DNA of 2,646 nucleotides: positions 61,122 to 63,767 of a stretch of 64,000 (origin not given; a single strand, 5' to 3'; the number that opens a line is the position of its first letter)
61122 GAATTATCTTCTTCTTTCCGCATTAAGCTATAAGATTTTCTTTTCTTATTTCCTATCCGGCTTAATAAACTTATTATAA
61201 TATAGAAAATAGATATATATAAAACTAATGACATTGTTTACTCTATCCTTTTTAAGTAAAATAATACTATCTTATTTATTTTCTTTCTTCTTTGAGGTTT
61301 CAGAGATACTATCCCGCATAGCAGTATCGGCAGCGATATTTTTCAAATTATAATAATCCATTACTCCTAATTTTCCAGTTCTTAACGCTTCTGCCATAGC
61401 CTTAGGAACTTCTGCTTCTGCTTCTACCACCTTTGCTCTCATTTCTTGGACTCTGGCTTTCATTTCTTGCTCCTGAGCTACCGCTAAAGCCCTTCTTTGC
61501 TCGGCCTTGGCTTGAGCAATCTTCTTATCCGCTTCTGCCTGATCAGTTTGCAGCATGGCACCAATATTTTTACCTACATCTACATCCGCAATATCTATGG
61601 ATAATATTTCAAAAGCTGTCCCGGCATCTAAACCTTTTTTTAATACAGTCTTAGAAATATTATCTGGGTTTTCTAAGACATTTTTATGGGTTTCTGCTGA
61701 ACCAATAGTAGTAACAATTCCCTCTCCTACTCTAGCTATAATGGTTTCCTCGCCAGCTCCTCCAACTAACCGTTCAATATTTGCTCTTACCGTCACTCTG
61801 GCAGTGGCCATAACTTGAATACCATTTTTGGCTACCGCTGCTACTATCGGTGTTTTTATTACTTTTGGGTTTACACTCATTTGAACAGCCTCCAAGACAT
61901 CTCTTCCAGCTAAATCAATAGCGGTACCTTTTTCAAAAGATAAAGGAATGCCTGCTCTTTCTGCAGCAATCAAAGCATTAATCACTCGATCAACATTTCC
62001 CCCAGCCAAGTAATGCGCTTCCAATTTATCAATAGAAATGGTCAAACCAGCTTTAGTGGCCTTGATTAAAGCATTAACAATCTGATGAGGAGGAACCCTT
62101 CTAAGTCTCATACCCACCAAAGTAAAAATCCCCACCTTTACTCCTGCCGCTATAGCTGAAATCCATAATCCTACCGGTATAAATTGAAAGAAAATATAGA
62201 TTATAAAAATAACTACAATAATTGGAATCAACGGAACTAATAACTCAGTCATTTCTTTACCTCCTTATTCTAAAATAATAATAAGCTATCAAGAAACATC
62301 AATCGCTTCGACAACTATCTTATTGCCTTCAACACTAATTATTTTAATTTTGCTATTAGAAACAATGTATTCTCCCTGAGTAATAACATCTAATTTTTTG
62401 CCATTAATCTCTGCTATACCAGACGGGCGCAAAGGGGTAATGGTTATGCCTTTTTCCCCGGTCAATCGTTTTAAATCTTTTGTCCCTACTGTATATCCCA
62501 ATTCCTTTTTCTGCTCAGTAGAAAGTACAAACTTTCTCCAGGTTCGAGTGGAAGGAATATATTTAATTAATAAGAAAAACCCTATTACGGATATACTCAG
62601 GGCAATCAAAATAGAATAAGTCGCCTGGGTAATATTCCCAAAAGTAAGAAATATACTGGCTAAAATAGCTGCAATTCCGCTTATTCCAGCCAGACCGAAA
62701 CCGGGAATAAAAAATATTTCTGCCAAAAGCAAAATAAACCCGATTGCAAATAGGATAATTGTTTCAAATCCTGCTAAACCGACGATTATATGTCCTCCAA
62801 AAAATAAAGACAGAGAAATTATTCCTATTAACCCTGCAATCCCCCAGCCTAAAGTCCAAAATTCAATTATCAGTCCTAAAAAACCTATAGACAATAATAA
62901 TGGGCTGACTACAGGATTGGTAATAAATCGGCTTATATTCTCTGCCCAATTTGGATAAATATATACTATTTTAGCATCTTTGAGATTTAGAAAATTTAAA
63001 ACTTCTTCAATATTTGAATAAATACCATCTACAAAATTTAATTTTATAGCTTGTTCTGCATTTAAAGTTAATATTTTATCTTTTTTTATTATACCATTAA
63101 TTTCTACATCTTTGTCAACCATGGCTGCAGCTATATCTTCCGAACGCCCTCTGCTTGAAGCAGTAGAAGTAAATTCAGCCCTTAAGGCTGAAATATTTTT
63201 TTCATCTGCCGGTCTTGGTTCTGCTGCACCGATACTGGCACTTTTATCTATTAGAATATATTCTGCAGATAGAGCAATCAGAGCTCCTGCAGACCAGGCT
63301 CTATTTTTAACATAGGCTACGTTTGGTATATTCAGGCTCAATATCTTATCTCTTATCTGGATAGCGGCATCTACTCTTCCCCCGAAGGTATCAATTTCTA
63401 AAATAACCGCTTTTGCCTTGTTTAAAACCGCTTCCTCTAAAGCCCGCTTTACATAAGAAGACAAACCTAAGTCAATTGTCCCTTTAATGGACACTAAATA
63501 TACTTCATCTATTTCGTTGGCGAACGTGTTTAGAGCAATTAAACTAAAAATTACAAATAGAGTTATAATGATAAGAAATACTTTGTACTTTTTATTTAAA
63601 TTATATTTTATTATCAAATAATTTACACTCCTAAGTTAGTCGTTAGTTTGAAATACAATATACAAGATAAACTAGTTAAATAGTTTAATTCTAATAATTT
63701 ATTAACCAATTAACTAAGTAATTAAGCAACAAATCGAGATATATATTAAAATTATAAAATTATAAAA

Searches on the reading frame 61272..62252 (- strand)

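Call 40: search_protein_families(library=pfam, proteins=[window:61272-62252:-], max_evalue=0.000001)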
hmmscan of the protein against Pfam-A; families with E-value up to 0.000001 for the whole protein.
window:61272-62252:- (326 aa): 1 family
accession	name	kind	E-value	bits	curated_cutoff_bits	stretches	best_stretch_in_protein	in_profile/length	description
PF12127.13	FloA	-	2.2e-167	556.3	34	1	9-319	3-313/314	Flotillin-like protein FloA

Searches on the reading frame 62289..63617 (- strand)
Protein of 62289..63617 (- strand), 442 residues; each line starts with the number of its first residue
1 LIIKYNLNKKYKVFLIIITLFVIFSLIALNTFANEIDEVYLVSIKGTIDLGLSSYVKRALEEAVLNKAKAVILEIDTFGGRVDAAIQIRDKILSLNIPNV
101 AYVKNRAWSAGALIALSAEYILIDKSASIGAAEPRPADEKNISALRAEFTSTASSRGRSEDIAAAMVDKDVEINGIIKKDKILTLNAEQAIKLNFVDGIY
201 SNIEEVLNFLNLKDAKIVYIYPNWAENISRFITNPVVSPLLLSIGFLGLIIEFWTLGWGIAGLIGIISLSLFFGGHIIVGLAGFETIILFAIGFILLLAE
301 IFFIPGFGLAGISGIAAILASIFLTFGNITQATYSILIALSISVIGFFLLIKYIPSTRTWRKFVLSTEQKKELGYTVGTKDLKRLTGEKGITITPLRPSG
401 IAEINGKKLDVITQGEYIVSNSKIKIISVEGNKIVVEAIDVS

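Call 40: search_protein_families(library=pfam, proteins=[window:62289-63617:-], max_evalue=0.000001)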
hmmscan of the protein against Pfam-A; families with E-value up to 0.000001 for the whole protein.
window:62289-63617:- (442 aa): 4 families
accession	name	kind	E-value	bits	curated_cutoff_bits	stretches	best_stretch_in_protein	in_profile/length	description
PF25145.1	NfeD1b_N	-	3e-48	164.3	40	1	38-219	1-188/189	NfeD1b, N-terminal domain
PF24961.1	NfeD_membrane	-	5.1e-24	85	26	1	237-352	2-119/119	NfeD integral membrane domain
PF01957.25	NfeD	-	4.1e-12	46.5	29.1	1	383-437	2-56/57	NfeD-like C-terminal, partner-binding domain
PF01972.22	SDH_protease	-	2.6e-07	30.4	31.3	1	48-147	73-170/286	ClpP-like SDH-type serine proteinase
